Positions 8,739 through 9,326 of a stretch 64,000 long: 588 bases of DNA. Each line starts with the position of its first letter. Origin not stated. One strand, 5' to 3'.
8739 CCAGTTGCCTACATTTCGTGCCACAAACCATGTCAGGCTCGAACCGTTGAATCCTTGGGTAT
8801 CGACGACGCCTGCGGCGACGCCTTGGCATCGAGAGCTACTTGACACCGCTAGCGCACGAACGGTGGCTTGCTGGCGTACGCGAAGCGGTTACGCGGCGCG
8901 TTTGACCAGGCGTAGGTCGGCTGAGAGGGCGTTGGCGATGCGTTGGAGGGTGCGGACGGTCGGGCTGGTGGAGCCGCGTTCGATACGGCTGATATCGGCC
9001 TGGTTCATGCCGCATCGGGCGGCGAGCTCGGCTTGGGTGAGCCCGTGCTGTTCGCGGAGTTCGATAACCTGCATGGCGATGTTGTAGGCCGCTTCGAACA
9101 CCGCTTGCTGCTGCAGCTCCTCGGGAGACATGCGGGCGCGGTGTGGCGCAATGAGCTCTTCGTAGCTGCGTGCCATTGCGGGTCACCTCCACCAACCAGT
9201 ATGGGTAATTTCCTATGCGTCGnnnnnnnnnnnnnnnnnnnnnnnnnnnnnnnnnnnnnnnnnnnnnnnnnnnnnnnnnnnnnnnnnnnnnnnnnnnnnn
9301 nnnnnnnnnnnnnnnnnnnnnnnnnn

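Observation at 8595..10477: tRNA-Lys followed by a tandem 3'-end repeat and two toxin-antitoxin modules: integrative-element scar?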

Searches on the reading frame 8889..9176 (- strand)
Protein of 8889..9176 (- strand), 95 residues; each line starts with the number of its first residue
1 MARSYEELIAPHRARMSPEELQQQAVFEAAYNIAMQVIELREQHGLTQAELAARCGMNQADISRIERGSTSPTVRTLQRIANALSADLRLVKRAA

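Call 7: search_protein_families(library=pfam, proteins=[window:8889-9176:-], max_evalue=0.01)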
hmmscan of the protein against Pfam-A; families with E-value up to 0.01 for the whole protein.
window:8889-9176:- (95 aa): 13 families
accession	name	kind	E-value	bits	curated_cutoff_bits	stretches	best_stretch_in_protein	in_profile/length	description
PF01381.28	HTH_3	-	1.6e-16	60.5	23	1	39-86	3-50/55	Helix-turn-helix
PF13560.12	HTH_31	-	7.4e-14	52.3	27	1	39-91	8-61/64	Helix-turn-helix domain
PF13744.12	HTH_37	-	3.2e-09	36.9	27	1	21-88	7-75/80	Helix-turn-helix domain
PF13443.12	HTH_26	-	2.3e-06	28.2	22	1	39-86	4-52/63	Cro/C1-type HTH DNA-binding domain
PF12844.13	HTH_19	-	4e-06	27.1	30.2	1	39-84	6-51/64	Helix-turn-helix domain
PF04545.22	Sigma70_r4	-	1.1e-05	25.3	24.1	1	35-67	10-42/50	Sigma-70, region 4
PF22495.2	HTH_92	-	0.00054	19.6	27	1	39-74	2-38/45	RsaL-like HTH domain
PF15731.11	MqsA_antitoxin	-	0.00096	19.7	30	1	12-78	49-115/131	Antitoxin component of bacterial toxin-antitoxin system, MqsA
PF12802.13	MarR_2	-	0.0022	18.5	27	1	38-65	11-40/61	MarR family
PF08281.18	Sigma70_r4_2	-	0.0055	16.8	25.7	0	36-59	17-40/54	Sigma-70, region 4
PF10975.14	DUF2802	-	0.0071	16.9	33.5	0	17-60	19-58/68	Protein of unknown function (DUF2802)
PF08178.16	GnsAB_toxin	-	0.0079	16.6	27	0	16-57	1-44/54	GnsA/GnsB toxin of bacterial toxin-antitoxin system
PF17762.8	HTH_ParB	-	0.0085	16.7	22.6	0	34-63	9-38/102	ParB HTH domain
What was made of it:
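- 8889..9176 (-): higA-like XRE/HTH_3 antitoxin (95 aa), downstream of its toxin. Pfam HTH_3 E=1.6e-16 (call 7).
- Checked: higA-like HTH_3 antitoxin, 8889-9176 (-), Pfam E=1.6e-16 (call 7).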

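Call 8: search_protein_families(library=ncbifam, proteins=[window:8889-9176:-], max_evalue=0.01)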
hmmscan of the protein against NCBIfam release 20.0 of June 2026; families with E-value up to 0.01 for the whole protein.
window:8889-9176:- (95 aa): 25 families
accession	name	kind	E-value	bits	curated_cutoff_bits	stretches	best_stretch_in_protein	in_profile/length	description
NF041951.1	phage_RstR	subfamily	9.4e-12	45.2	80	1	33-85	3-55/108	RstR family transcriptional repressor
TIGR03070.1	couple_hipB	subfamily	2.7e-10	40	71.65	1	32-88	2-58/58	type II toxin-antitoxin system Y4mF family antitoxin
NF007271.0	PRK09726.1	equivalog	3.1e-08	33.5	79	1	33-91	13-71/88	type II toxin-antitoxin system antitoxin HipB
NF007408.0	PRK09943.1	equivalog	4.8e-08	32.8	211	1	35-85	10-60/185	HTH-type transcriptional regulator PuuR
TIGR03830.1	CxxCG_CxxCG_HTH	subfamily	1.9e-07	30.9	61.8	1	6-75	39-108/127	type II TA system antitoxin MqsA family protein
NF010465.0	PRK13890.1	equivalog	2.1e-07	31.1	96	1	35-90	8-63/121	conjugal transfer protein TrbA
NF047948.1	male_kill_WMK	equivalog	3.1e-07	30.2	300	1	30-88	3-61/300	WO male-killing family protein Wmk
TIGR00270.2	TIGR00270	equivalog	5.7e-07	29.5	110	1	24-88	67-131/159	multiprotein bridging factor aMBF1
NF006015.0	PRK08154.1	subfamily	1.5e-06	27.6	204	1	20-89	18-87/314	anaerobic benzoate catabolism transcriptional regulator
TIGR02612.1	mob_myst_A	hypoth_equivalog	7.3e-06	25.9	122.6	1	37-86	30-81/150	mobile mystery protein A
NF007257.0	PRK09706.1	subfamily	2.6e-05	24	101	1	33-85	6-58/135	transcriptional repressor DicA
NF046032.1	TransRegSlrRBacil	equivalog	0.00031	20.8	250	1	40-89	8-59/149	HTH-type transcriptional regulator SlrR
TIGR02937.1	sigma70-ECF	superfamily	0.00031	20.4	42.9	1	36-67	124-155/165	sigma-70 family RNA polymerase sigma factor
NF003055.0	PRK03975.1-2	equivalog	0.00079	19.2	122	1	32-69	12-48/140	putative transcriptional regulator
NF003054.0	PRK03975.1-1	equivalog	0.00086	19.3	239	1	13-88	16-96/171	putative transcriptional regulator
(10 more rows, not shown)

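Call 13: find_encoding_contigs(protein=window:8889-9176:-, flank=10000, max_places=10)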
Protein window:8889-9176:- (95 aa): 23 contigs read that carry it; 10 places shown.
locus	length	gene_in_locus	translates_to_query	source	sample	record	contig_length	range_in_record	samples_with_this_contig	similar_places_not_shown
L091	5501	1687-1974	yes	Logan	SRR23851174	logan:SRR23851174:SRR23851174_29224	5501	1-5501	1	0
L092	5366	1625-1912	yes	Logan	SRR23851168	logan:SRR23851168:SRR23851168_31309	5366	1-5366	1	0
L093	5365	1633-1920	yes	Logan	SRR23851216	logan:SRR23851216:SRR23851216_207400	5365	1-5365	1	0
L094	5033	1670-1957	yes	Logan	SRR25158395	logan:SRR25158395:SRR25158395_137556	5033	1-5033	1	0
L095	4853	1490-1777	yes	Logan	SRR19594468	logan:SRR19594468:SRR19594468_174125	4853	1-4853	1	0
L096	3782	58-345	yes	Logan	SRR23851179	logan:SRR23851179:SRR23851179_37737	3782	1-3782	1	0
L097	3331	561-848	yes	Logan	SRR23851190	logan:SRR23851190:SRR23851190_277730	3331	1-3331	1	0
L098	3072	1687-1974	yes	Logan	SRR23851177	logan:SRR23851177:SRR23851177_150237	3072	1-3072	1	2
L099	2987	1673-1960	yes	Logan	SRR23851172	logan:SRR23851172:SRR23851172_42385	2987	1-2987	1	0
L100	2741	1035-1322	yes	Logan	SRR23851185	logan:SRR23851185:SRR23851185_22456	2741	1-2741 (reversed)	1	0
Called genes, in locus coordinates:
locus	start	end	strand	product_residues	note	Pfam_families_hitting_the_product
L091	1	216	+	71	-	?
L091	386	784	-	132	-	PF01850:PIN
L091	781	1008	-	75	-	PF22513:FitA-like_RHH (weak)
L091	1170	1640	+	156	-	-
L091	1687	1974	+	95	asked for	PF13744:HTH_37, PF04545:Sigma70_r4 (faint), PF13560:HTH_31, PF13443:HTH_26 (weak), PF01381:HTH_3, PF12844:HTH_19 (weak)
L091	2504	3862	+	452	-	PF06738:ThrE, PF12821:ThrE_2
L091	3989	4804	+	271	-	PF01073:3Beta_HSD (weak), PF01370:Epimerase, PF05368:NmrA, PF13460:NAD_binding_10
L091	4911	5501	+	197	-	?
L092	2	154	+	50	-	?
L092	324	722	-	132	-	PF01850:PIN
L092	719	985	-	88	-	PF22513:FitA-like_RHH (weak)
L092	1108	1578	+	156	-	-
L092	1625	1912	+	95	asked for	PF13744:HTH_37, PF04545:Sigma70_r4 (faint), PF13560:HTH_31, PF13443:HTH_26 (weak), PF01381:HTH_3, PF12844:HTH_19 (weak)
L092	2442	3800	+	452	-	PF06738:ThrE, PF12821:ThrE_2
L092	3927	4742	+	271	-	PF01073:3Beta_HSD (weak), PF01370:Epimerase, PF05368:NmrA, PF13460:NAD_binding_10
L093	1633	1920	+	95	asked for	PF13744:HTH_37, PF04545:Sigma70_r4 (faint), PF13560:HTH_31, PF13443:HTH_26 (weak), PF01381:HTH_3, PF12844:HTH_19 (weak)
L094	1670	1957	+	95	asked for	PF13744:HTH_37, PF04545:Sigma70_r4 (faint), PF13560:HTH_31, PF13443:HTH_26 (weak), PF01381:HTH_3, PF12844:HTH_19 (weak)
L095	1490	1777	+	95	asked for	PF13744:HTH_37, PF04545:Sigma70_r4 (faint), PF13560:HTH_31, PF13443:HTH_26 (weak), PF01381:HTH_3, PF12844:HTH_19 (weak)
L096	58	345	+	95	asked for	PF13744:HTH_37, PF04545:Sigma70_r4 (faint), PF13560:HTH_31, PF13443:HTH_26 (weak), PF01381:HTH_3, PF12844:HTH_19 (weak)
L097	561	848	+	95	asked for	PF13744:HTH_37, PF04545:Sigma70_r4 (faint), PF13560:HTH_31, PF13443:HTH_26 (weak), PF01381:HTH_3, PF12844:HTH_19 (weak)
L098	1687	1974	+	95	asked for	PF13744:HTH_37, PF04545:Sigma70_r4 (faint), PF13560:HTH_31, PF13443:HTH_26 (weak), PF01381:HTH_3, PF12844:HTH_19 (weak)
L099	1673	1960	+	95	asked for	PF13744:HTH_37, PF04545:Sigma70_r4 (faint), PF13560:HTH_31, PF13443:HTH_26 (weak), PF01381:HTH_3, PF12844:HTH_19 (weak)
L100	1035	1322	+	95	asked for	PF13744:HTH_37, PF04545:Sigma70_r4 (faint), PF13560:HTH_31, PF13443:HTH_26 (weak), PF01381:HTH_3, PF12844:HTH_19 (weak)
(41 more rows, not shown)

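Call 79: search_protein_families(library=padloc, proteins=[window:8889-9176:-], max_evalue=0.001)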
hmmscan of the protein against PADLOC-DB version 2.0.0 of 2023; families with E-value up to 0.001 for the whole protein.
window:8889-9176:- (95 aa): 21 families
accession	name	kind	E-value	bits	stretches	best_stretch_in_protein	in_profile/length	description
PDLC02926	HTH_VI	-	3.5e-13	47.6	1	39-87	8-56/92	-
PDLC04142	capH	-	3.1e-10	39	1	36-85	10-59/103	capH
PDLC03951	RmrA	-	2.9e-08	31.1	1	36-87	12-63/400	-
PDLC04760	PDC-M64C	-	4e-08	31.5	1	22-92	16-86/93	-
PDLC03952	RmrA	-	1.4e-07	28.7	1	32-86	22-76/395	-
PDLC03665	Control_protein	-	1.5e-07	29.6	1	34-86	10-63/77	control protein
PDLC04762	PDC-M64C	-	1.6e-07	29.3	1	9-88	7-83/97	-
PDLC03949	RmrA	-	3.5e-07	27.4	1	41-87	11-57/363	-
PDLC03953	RmrA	-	6e-07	27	1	36-85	9-58/373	-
PDLC03954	RmrA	-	8.6e-07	26.2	1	39-87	17-65/380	-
PDLC04759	PDC-M64B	-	1.8e-06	26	1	7-91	4-85/135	-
PDLC03946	RmrA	-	1.2e-05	22.2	1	40-85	10-55/357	-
PDLC03955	RmrA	-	1.4e-05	22.6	1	40-86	28-74/371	-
PDLC03947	RmrA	-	1.7e-05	21.8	1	34-85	13-64/383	-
PDLC04758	PDC-M64B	-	3.2e-05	22.4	1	25-89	23-87/123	-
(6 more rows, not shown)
